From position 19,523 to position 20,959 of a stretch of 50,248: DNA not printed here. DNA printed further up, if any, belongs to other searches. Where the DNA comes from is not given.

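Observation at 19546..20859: Single-gene AAA+/DUF4143 cassette in the murB 3' end, bracketed by a duplicated murB tail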

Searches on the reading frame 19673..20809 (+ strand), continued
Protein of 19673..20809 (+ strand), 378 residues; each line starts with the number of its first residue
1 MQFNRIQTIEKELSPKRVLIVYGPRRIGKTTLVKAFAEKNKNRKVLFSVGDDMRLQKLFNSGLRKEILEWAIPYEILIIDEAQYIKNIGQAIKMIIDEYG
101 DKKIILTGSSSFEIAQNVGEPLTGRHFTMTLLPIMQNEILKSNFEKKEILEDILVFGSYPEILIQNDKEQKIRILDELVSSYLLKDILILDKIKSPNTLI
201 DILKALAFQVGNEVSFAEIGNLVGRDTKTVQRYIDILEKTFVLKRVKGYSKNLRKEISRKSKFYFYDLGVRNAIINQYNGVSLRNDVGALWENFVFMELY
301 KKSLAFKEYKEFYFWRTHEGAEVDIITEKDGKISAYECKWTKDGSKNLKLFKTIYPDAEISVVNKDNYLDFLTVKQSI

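Call 60: predict_structure(alignment_id=A1)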
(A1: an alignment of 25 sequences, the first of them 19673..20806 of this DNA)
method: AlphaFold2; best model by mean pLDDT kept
length: 378 residues; sequences in the alignment: 25
mean_pLDDT: 88.3   pTM: 0.87
mean pLDDT of the five models: 88.3, 81.7, 80.1, 78.5, 76.5
residues with pLDDT >= 90: 240; 70-90: 113; 50-70: 22; < 50: 3
segments of 3 or more residues with pLDDT < 50: 376-378
pLDDT, mean of each block of 10 residues (from residue 1): 84 86 83 91 94 94 95 95 89 92 87 65 71 89 92 94 92 90 70 78 94 92 94 89 91 79 95 94 93 96 88 92 95 94 85 94 93 60
secondary structure, 60 per line:
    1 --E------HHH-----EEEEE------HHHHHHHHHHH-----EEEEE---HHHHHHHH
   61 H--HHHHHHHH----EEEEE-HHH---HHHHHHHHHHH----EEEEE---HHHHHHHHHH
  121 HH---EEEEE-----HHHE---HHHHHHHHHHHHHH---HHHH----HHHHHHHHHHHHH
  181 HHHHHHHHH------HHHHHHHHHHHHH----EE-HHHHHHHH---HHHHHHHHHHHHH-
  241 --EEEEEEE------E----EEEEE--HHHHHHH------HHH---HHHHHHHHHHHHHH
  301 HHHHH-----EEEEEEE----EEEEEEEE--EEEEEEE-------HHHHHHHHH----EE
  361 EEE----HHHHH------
elements in order: E18-22 H29-39 E45-49 H53-61 H64-71 E76-80 H88-98 E103-107 H111-122 E126-130 H143-156 H160-163 H168-189 H196-208 H216-223 H227-239 E243-249 E261-265 H268-274 H287-305 E311-317 E322-329 E332-338 H346-354 E359-363 H368-372

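Call 66: fold_search(model_id=the predicted structure, library=pdb)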
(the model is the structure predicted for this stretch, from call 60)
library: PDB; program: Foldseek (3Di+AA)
matches with E <= 10: 1786; with E <= 0.001: 130
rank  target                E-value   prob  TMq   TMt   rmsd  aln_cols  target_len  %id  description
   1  3pfi_B                1.6e-06  1.00  0.33  0.42   8.7       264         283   16  2.7 Angstrom resolution crystal structure of a probable holliday junction DNA helicase (ruvB) from Campylobacter jejun (released 2010-11-10)
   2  7tjh_D                3.7e-06  1.00  0.27  0.25  15.8       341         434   12  S. cerevisiae ORC bound to 84 bp ARS1 DNA and Cdc6 (state 1) with flexible Orc6 N-terminal domain (released 2022-10-05)
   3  9gjw_E                3.7e-06  1.00  0.28  0.25  18.1       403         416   13  OCCM maturation intermediate stalled with an Arginine Finger mutation in Mcm2 (released 2025-03-05)
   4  7tjj_D                4.2e-06  1.00  0.26  0.23  16.2       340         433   11  S. cerevisiae ORC bound to 84 bp ARS1 DNA and Cdc6 (state 1) with docked Orc6 N-terminal domain (released 2022-10-05)
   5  8s0c_D                4.7e-06  1.00  0.23  0.24  16.0       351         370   14  H. sapiens ORC1-5 bound to double stranded DNA as part of the MCM-ORC complex (released 2024-10-02)
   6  2hcb_D                8.3e-06  1.00  0.25  0.28  13.2       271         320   18  Structure of AMPPCP-bound DnaA from Aquifex aeolicus (released 2006-07-25)
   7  3sfz                  8.3e-06  1.00  0.27  0.11  18.8       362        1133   14  Crystal structure of full-length murine Apaf-1 (released 2011-08-24)
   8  7tjh_I                9.9e-06  1.00  0.23  0.23  17.3       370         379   12  S. cerevisiae ORC bound to 84 bp ARS1 DNA and Cdc6 (state 1) with flexible Orc6 N-terminal domain (released 2022-10-05)
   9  9h2l_A                1.3e-05  1.00  0.40  0.20   7.4       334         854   12  Cryo-EM structure of an octameric G10-resistosome from wheat (released 2025-09-24)
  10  7zbh_D                2.1e-05  1.00  0.28  0.29  12.2       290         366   16  ATP-dependent zinc metalloprotease FtsH (BB0789) from Borrelia burgdorferi (released 2023-04-05)
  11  8twa_1                2.2e-05  1.00  0.24  0.20  11.9       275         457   17  Cryo-EM structure of S. cerevisiae Ctf18-RFC-PCNA-PolE-DNA complex (released 2024-09-04)
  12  9gjp_E                2.2e-05  1.00  0.24  0.22  18.2       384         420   13  OCCM maturation intermediate stalled with an Arginine Finger mutation in Mcm5: Conformer 2 (released 2025-03-05)
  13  7zbh_K                2.5e-05  1.00  0.26  0.27  15.4       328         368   16  ATP-dependent zinc metalloprotease FtsH (BB0789) from Borrelia burgdorferi (released 2023-04-05)
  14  9bcx_I                2.6e-05  1.00  0.24  0.25  15.3       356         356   13  Cryo-EM structure of the S. cerevisiae ORC-Cdc6-Mcm2-7-DNA complex with a fully closed Mcm2-Mcm5 DNA entry gate (released 2025-01-01)
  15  2z4r_A                2.8e-05  1.00  0.24  0.35  12.3       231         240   14  Crystal structure of domain III from the Thermotoga maritima replication initiation protein DnaA (released 2008-02-19)
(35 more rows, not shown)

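Call 94: search_dna_similar(query=window:19673-20806:+, collection=plasmids, mode=protein, max_rows=15, max_evalue=1e-20)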
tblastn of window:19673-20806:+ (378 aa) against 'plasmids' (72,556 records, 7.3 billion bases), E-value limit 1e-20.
Records with a match: 144; places in all: 150; records where one place covers at least 80% of the query: 143.
Best place of each record, by identity: <60% 144.
By first word of the organism name: Rhizobium 41; Agrobacterium 41; Sinorhizobium 8; Ensifer 8; Runella 6; Asticcacaulis 3; Novosphingobium 3; Shinella 3; Bacteroides 2; Candidatus 2; and 21 more.
By predicted mobility (MOB-suite, as given by PLSDB): conjugative 78; non-mobilizable 58; mobilizable 8.
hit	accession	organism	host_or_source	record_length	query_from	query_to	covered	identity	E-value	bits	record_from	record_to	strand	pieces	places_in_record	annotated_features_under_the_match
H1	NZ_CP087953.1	Desulfosarcina sp. BuS5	-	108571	1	373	99%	40.1%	2e-75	261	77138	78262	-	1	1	ATP-binding protein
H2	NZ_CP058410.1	Trichlorobacter lovleyi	whole genome,river sediment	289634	5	373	98%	40.2%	7e-83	282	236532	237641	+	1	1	ATP-binding protein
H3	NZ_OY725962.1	Bacteroides finegoldii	-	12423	4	372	98%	39.2%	4e-78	268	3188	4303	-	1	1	ATP-binding protein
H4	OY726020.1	Phocaeicola massiliensis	-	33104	4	372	98%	39.2%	4e-78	268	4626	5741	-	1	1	none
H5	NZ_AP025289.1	Treponema saccharophilum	-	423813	9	373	97%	38.9%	5e-74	257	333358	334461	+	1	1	ATP-binding protein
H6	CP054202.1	Bacteroides uniformis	Homo sapiens,whole organism,feces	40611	74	372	79%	41.4%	1e-65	233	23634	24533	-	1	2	record has no annotation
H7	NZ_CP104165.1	Candidatus Bandiella numerosa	Cryptomonas gyropyrenoidosa SAG ...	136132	6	369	96%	28.7%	1e-24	113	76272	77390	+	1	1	ATP-binding protein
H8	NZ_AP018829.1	Asticcacaulis excentricus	Lemna minor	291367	3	356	94%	29.0%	1e-23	110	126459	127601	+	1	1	ATP-binding protein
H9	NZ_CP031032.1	Runella sp. SP2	whole organism,freshwater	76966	21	368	92%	29.5%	1e-25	115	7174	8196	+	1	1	ATP-binding protein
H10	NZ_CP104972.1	Phyllobacterium zundukense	Vicia costata,cell culture,root nodule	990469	13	369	94%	28.6%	4e-21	102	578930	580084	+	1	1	ATP-binding protein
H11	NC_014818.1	Asticcacaulis excentricus CB 48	pond water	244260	3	356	94%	28.8%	6e-24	111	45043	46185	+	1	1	ATP-binding protein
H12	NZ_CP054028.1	Rhizobium hidalgonense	Pisum sativum l. (pea),Pure culture,Pea ...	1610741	9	356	92%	29.3%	4e-28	123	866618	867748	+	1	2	record has no annotation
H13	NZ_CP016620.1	Microvirga ossetica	Vicia alpestris,cell culture,nodules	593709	9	369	96%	27.6%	8e-25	114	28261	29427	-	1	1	ATP-binding protein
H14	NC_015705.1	Runella slithyformis DSM 19594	fresh water lake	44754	18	354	89%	29.5%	3e-31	132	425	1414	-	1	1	ATP-binding protein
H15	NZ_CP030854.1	Runella rosea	Whole organism,fresh water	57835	18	354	89%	29.5%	1e-30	130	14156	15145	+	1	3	none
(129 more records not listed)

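Call 95: search_dna_similar(query=window:19673-20806:+, collection=phages, mode=protein, max_rows=10, max_evalue=1e-10)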
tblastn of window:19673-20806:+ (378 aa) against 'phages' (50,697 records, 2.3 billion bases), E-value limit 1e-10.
Records with a match: 9; places in all: 9; records where one place covers at least 80% of the query: 6.
Best place of each record, by identity: <60% 9.
By first word of the organism name: Bacteriophage 8; Listeria 1.
By host as written in the record: - 8; Listeria monocytogenes 1.
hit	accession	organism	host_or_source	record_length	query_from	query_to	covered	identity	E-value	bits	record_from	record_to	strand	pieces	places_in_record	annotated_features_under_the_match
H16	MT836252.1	Bacteriophage sp.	human fecal samples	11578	7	372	97%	39.5%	1e-70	245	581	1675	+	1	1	record has no annotation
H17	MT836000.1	Bacteriophage sp.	human fecal samples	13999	9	350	90%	26.5%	1e-17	91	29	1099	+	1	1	record has no annotation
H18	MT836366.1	Bacteriophage sp.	human fecal samples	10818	18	349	88%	27.1%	6e-20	97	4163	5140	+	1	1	record has no annotation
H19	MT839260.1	Bacteriophage sp.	human fecal samples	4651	18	330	83%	27.4%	8e-13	76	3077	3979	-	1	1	record has no annotation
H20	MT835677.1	Bacteriophage sp.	human fecal samples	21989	18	349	88%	25.8%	8e-20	97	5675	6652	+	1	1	record has no annotation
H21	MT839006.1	Bacteriophage sp.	human fecal samples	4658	20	327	81%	26.0%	2e-11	72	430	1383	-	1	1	record has no annotation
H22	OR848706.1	Listeria phage LM 4-14-1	Listeria monocytogenes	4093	20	303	75%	25.3%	8e-12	72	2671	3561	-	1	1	record has no annotation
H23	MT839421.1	Bacteriophage sp.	human fecal samples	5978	18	302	75%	24.3%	4e-11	71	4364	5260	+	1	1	record has no annotation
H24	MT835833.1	Bacteriophage sp.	human fecal samples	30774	245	372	34%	38.5%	5e-21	100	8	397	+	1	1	record has no annotation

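Call 96: get_annotated_region(hit=H2, flank=2500)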
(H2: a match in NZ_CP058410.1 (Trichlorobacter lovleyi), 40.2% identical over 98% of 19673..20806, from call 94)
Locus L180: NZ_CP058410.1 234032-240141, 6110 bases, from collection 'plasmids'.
description: Trichlorobacter lovleyi strain IAE plasmid pIAE1, complete sequence
organism: Trichlorobacter lovleyi (NCBI taxid 313985)
taxonomy: Bacteria; Thermodesulfobacteriota; Desulfuromonadia; Geobacterales; Geobacteraceae; Trichlorobacter; Trichlorobacter lovleyi
host: -; source: whole genome,river sediment; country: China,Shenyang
typing (MOB-suite, as given by PLSDB): non-mobilizable; mating-pair formation MPF_T
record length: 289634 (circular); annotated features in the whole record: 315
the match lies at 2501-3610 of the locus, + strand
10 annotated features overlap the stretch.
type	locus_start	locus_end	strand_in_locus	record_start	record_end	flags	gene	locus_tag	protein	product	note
CDS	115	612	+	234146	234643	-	-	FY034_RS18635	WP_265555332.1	alpha/beta hydrolase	-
CDS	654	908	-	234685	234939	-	-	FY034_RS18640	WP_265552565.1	Txe/YoeB family addiction module toxin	GO:0008219 - cell death [Evidence IEA]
CDS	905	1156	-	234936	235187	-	-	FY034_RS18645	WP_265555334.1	type II toxin-antitoxin system prevent-host-death family antitoxin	GO:0008219 - cell death [Evidence IEA]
CDS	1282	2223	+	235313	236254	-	cbiB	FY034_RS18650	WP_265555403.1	adenosylcobinamide-phosphate synthase CbiB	GO:0009236 - cobalamin biosynthetic process [Evidence IEA]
CDS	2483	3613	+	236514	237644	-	-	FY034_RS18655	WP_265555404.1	ATP-binding protein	-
CDS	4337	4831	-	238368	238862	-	-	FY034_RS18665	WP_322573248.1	GNAT family N-acetyltransferase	-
CDS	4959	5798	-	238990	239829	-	sul1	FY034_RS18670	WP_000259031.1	sulfonamide-resistant dihydropteroate synthase Sul1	-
predicted_resistance_gene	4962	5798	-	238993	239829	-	sul1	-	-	sulfonamide-resistant dihydropteroate synthase Sul1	predicted by amrfinderplus; class SULFONAMIDE; identity 100.0%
CDS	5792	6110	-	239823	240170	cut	-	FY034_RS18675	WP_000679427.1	quaternary ammonium compound efflux SMR transporter QacE delta 1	-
predicted_resistance_gene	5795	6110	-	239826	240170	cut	qacEdelta1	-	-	quaternary ammonium compound efflux SMR transporter QacE delta 1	predicted by amrfinderplus; class QUATERNARY AMMONIUM; identity 100.0%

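Call 97: get_annotated_region(hit=H1, flank=2500)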
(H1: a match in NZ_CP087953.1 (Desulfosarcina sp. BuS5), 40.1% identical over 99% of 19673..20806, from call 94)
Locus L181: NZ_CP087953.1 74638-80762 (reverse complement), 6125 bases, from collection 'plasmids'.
description: Desulfosarcina sp. BuS5 plasmid unnamed1, complete sequence
organism: Desulfosarcina sp. BuS5 (NCBI taxid 933262)
taxonomy: Bacteria; Thermodesulfobacteriota; Desulfobacteria; Desulfobacterales; Desulfosarcinaceae; Desulfosarcina; Desulfosarcina sp. BuS5
host: -; source: -; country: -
typing (MOB-suite, as given by PLSDB): non-mobilizable
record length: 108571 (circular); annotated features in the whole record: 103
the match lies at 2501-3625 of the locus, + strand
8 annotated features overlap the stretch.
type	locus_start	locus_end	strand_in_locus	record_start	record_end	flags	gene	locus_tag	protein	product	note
CDS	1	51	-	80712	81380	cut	-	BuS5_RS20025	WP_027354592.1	helix-turn-helix transcriptional regulator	-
CDS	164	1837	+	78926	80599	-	-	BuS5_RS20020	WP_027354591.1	helix-turn-helix domain-containing protein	-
CDS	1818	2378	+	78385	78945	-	-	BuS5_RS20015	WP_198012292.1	sigma-70 family RNA polymerase sigma factor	-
CDS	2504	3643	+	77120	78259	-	-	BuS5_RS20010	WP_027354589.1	ATP-binding protein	-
CDS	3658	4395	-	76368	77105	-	-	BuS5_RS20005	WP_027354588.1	hypothetical protein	-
CDS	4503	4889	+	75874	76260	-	-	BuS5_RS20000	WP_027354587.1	hypothetical protein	-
CDS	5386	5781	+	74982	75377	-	-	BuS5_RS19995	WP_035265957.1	single-stranded DNA-binding protein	-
CDS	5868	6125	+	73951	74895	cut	-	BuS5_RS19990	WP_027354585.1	hypothetical protein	-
